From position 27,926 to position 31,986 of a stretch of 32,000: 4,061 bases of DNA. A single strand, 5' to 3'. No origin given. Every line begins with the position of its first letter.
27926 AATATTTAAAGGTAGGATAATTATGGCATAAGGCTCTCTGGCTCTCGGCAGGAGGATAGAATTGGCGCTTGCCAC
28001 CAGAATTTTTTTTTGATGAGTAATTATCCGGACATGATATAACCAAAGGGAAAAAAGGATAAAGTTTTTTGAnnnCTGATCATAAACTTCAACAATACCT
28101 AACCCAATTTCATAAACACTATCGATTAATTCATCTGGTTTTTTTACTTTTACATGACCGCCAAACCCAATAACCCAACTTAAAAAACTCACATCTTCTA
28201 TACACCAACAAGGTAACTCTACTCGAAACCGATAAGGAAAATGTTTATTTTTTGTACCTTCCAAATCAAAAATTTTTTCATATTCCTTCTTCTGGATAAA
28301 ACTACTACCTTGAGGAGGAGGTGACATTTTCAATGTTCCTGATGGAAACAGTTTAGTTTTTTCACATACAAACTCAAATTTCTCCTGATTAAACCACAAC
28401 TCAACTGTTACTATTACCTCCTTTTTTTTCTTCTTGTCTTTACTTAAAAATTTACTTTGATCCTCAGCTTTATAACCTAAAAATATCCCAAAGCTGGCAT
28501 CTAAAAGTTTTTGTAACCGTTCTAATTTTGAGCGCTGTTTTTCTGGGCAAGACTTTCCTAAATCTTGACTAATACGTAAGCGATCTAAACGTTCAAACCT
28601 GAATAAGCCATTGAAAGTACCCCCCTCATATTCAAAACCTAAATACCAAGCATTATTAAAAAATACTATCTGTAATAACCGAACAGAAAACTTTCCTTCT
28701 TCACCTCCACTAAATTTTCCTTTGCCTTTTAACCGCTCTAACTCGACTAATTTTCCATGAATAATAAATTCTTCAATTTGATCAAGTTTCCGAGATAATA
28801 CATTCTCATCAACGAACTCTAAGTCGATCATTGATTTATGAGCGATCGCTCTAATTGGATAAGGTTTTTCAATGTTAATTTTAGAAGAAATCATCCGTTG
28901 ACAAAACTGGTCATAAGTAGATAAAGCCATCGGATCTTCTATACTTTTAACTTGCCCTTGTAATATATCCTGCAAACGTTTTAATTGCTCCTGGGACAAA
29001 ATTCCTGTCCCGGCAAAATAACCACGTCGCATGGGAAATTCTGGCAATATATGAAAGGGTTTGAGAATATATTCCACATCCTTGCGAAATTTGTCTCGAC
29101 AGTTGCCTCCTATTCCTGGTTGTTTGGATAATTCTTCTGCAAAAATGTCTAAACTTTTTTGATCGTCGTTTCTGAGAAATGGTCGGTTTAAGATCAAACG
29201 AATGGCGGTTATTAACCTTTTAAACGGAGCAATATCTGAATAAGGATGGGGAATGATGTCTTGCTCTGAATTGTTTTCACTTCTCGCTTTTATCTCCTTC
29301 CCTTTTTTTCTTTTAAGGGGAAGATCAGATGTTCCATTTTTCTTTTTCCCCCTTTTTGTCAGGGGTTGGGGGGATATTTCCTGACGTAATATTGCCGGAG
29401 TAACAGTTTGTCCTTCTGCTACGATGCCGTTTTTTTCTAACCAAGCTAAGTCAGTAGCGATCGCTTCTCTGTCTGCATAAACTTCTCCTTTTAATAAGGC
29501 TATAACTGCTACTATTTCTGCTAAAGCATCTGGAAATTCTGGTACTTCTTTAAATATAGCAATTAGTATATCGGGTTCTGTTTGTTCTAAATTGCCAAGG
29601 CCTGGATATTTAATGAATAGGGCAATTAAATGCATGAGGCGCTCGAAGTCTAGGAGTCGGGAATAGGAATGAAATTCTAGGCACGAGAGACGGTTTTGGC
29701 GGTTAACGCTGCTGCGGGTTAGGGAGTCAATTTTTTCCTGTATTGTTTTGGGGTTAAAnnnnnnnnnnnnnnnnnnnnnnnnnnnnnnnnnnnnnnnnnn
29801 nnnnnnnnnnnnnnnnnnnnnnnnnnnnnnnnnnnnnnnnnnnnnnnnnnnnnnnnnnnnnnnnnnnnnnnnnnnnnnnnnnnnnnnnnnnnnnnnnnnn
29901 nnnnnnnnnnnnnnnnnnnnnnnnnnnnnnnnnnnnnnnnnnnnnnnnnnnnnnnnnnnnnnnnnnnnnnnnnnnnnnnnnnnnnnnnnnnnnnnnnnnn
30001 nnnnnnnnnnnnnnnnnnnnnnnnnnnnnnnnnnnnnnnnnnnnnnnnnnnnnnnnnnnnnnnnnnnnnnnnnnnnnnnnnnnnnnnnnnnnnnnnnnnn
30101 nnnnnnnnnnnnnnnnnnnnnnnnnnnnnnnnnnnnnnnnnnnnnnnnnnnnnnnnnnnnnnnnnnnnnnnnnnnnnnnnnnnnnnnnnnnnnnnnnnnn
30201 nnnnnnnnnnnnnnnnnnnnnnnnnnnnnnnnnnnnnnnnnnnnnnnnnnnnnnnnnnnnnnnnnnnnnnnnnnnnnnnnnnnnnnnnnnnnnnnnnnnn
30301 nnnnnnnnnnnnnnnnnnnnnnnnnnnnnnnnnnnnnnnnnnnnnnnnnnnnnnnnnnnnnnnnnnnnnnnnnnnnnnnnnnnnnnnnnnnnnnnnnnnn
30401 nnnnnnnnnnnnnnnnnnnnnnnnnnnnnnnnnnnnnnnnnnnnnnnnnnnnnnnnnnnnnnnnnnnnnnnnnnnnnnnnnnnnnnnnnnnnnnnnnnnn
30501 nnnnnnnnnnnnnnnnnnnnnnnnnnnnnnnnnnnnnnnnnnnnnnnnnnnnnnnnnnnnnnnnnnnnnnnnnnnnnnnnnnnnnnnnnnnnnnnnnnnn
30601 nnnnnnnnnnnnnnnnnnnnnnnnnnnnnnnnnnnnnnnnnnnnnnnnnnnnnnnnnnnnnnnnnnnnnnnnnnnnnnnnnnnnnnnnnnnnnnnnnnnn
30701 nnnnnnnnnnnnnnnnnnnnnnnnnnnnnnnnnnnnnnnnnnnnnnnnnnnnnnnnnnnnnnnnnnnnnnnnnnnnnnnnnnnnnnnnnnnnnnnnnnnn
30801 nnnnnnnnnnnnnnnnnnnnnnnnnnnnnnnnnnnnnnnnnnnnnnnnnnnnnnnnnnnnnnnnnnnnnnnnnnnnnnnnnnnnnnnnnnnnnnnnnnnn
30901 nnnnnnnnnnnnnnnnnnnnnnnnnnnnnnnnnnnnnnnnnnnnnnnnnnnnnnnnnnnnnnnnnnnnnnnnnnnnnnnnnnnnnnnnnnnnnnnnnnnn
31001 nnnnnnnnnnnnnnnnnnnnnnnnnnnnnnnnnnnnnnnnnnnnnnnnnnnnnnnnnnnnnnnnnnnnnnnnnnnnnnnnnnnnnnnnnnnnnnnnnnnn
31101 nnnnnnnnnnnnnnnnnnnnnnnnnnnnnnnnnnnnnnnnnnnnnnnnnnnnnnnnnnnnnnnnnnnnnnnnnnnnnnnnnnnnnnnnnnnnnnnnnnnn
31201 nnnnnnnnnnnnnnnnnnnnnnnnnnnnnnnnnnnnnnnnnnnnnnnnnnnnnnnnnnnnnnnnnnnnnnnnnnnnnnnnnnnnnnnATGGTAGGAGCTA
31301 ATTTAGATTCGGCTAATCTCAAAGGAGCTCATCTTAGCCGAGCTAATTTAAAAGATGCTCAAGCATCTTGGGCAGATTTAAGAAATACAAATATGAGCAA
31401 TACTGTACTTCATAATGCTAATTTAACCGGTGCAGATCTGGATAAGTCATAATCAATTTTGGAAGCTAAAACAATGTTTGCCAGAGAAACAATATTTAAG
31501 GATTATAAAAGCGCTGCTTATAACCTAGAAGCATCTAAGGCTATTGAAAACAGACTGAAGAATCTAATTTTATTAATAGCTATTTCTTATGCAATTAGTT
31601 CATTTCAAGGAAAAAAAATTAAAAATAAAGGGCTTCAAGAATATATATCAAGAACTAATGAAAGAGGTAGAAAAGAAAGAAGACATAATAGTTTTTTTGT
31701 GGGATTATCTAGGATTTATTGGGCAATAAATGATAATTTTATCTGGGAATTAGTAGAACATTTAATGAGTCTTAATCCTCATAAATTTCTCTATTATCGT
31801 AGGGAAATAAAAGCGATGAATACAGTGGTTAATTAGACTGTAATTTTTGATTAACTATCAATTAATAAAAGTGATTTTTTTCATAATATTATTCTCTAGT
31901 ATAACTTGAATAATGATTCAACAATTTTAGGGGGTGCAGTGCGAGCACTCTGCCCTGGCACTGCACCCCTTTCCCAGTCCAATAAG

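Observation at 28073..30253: Polynucleotide-kinase-like P-loop domain fused to a wHTH-WYL-WCX ligand-sensor module: candidate single-protein sensor/effector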

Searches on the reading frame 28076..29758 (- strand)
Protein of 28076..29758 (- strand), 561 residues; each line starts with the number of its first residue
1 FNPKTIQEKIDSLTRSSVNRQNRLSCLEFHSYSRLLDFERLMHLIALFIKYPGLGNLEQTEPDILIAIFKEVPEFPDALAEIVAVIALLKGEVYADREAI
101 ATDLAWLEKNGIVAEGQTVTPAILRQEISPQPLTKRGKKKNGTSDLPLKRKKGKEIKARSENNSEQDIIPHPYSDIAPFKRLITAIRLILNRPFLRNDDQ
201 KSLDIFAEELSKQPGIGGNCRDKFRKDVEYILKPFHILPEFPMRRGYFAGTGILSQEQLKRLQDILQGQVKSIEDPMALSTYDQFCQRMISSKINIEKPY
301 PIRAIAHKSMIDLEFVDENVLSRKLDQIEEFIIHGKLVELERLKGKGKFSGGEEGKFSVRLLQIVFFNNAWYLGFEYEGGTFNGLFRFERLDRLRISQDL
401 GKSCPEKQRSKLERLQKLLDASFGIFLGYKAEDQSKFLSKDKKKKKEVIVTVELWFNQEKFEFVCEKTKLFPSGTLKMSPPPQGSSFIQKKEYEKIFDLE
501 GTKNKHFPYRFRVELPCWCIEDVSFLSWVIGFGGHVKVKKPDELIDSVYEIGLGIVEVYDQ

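Call 50: predict_structure(alignment_id=A2)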
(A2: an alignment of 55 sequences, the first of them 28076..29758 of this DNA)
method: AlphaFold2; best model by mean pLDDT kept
length: 561 residues; sequences in the alignment: 55
mean_pLDDT: 79.1   pTM: 0.51
mean pLDDT of the five models: 79.1, 78.4, 78.2, 78.1, 77.1
residues with pLDDT >= 90: 217; 70-90: 177; 50-70: 115; < 50: 52
segments of 3 or more residues with pLDDT < 50: 137-164, 243-254, 298-301, 305-308
pLDDT, mean of each block of 10 residues (from residue 1): 68 58 69 90 94 89 91 93 96 95 93 79 87 60 43 40 55 89 92 65 81 86 88 85 46 50 59 55 63 53 51 79 85 89 74 83 83 91 92 90 81 90 90 95 95 94 73 81 65 78 94 94 91 93 95 91 78
secondary structure, 60 per line:
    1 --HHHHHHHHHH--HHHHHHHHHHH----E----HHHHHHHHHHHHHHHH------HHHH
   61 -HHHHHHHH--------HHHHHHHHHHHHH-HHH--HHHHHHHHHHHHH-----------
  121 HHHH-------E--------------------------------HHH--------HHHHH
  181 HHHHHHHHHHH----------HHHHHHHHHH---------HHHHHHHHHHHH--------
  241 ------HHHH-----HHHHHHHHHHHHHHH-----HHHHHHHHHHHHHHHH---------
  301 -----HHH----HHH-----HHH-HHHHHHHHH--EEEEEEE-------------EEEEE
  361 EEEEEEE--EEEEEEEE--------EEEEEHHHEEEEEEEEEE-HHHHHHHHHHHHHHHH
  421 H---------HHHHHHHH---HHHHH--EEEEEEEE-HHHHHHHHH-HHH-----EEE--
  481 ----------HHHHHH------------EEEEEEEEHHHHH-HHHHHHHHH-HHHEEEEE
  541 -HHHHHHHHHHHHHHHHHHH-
elements in order: H3-12 H15-25 H35-50 H57-60 H62-69 H78-90 H97-109 H121-124 H176-191 H202-211 H221-232 H247-250 H256-270 H276-291 H325-333 E336-342 E356-367 E370-377 E386-390 E394-403 H405-421 H431-438 H442-446 E449-456 H458-466 E476-478 H491-496 E509-516 H517-521 H523-531 E536-540 H542-560

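Call 54: fold_search(model_id=the predicted structure, library=pdb)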
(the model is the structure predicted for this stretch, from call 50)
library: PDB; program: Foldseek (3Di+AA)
matches with E <= 10: 779; with E <= 0.001: 11
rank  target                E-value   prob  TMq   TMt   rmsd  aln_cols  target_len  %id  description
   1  8tp8_D                5.2e-08  1.00  0.28  0.45  14.3       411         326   15  Structure of the C. crescentus WYL-activator, DriD, bound to ssDNA and cognate DNA (released 2023-11-29)
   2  9fnd_Y                1.2e-07  1.00  0.24  0.38  15.6       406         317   12  Transcriptional activator PafBC bound to mycobacterial RNA polymerase (released 2025-02-12)
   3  8tpk_B                1.3e-07  1.00  0.28  0.45  16.1       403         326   17  P6522 crystal form of C. crescentus DriD-ssDNA-DNA complex (released 2023-11-29)
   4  9fnd_X                2.1e-06  1.00  0.24  0.36  15.8       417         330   10  Transcriptional activator PafBC bound to mycobacterial RNA polymerase (released 2025-02-12)
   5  9cu3_A                7.2e-06  1.00  0.28  0.69   6.5       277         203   16  Allosteric mechanism of DriD transcription activator (released 2025-04-23)
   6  7tzv_M                9.0e-06  1.00  0.28  0.70   5.0       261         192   16  Structure of DriD C-domain bound to 9mer ssDNA (released 2022-06-01)
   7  9cu3_B                1.7e-05  1.00  0.25  0.58   6.6       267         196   18  Allosteric mechanism of DriD transcription activator (released 2025-04-23)
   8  6sj9_B                2.7e-05  1.00  0.19  0.17  18.2       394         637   12  Proteasome accessory factor B/C (PafBC) of Arthrobacter aurescens (released 2019-10-16)
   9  7tzv_A                2.8e-05  1.00  0.24  0.54   7.2       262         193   16  Structure of DriD C-domain bound to 9mer ssDNA (released 2022-06-01)
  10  6sj9_A                1.7e-04  0.99  0.18  0.17  18.3       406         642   12  Proteasome accessory factor B/C (PafBC) of Arthrobacter aurescens (released 2019-10-16)
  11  7tb6                  5.2e-04  1.00  0.22  0.37  12.5       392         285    9  Structure of S. maltophilia CapW (released 2022-01-19)
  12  7qfz_E                6.7e-03  0.94  0.21  0.35  11.8       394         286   11  BrxR, a WYL-domain containing transcriptional regulator (released 2022-05-18)
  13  7qfz_H                7.4e-03  0.98  0.19  0.34   9.4       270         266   11  BrxR, a WYL-domain containing transcriptional regulator (released 2022-05-18)
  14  9c5g_A                7.4e-03  0.92  0.20  0.34  15.4       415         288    9  Structure of R. leguminosarum CapW bound to single-stranded DNA (released 2024-10-30)
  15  7qfz_B                7.8e-03  0.93  0.21  0.35  12.2       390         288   12  BrxR, a WYL-domain containing transcriptional regulator (released 2022-05-18)
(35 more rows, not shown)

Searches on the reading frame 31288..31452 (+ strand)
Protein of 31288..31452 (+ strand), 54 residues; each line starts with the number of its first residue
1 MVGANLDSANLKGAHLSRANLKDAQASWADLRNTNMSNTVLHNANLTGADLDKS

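Call 11: search_protein_families(library=pfam, proteins=[window:31288-31452:+], max_evalue=0.01)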
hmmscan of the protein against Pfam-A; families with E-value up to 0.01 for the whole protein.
window:31288-31452:+ (54 aa): 4 families
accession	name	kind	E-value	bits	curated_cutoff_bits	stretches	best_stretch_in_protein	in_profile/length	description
PF00805.28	Pentapeptide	-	3.3e-21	74.9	20.2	2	2-38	4-40/40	Pentapeptide repeats (8 copies)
PF13599.13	Pentapeptide_4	-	0.00013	22.4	38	1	6-49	23-66/78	Pentapeptide repeat region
PF13576.12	Pentapeptide_3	-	0.00041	21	27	1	7-49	2-47/48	Pentapeptide repeats (9 copies)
PF25296.1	Decapeptide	-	0.001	19.4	45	1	8-51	14-57/74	Decapeptide repeat region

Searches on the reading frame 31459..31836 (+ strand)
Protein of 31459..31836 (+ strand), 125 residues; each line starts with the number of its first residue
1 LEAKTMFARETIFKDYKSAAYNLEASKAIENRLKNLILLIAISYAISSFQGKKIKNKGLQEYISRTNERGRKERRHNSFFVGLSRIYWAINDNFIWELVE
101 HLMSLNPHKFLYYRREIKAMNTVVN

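Call 11: search_protein_families(library=pfam, proteins=[window:31459-31836:+], max_evalue=0.01)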
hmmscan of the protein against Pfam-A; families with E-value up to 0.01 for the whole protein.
window:31459-31836:+ (125 aa): 0 families

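Call 84: search_protein_families(library=ncbifam, proteins=[window:31459-31836:+], max_evalue=0.001)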
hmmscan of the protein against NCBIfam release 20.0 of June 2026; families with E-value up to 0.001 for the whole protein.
window:31459-31836:+ (125 aa): 1 family
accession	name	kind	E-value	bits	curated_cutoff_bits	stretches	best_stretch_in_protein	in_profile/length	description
NF033591.1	transpos_IS4_2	equivalog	1.2e-11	44.3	152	1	10-115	238-338/340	IS4 family transposase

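Call 88: search_protein_families(library=padloc, proteins=[window:31459-31836:+], max_evalue=0.001)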
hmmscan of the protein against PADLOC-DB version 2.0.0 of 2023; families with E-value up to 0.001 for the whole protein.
window:31459-31836:+ (125 aa): 0 families
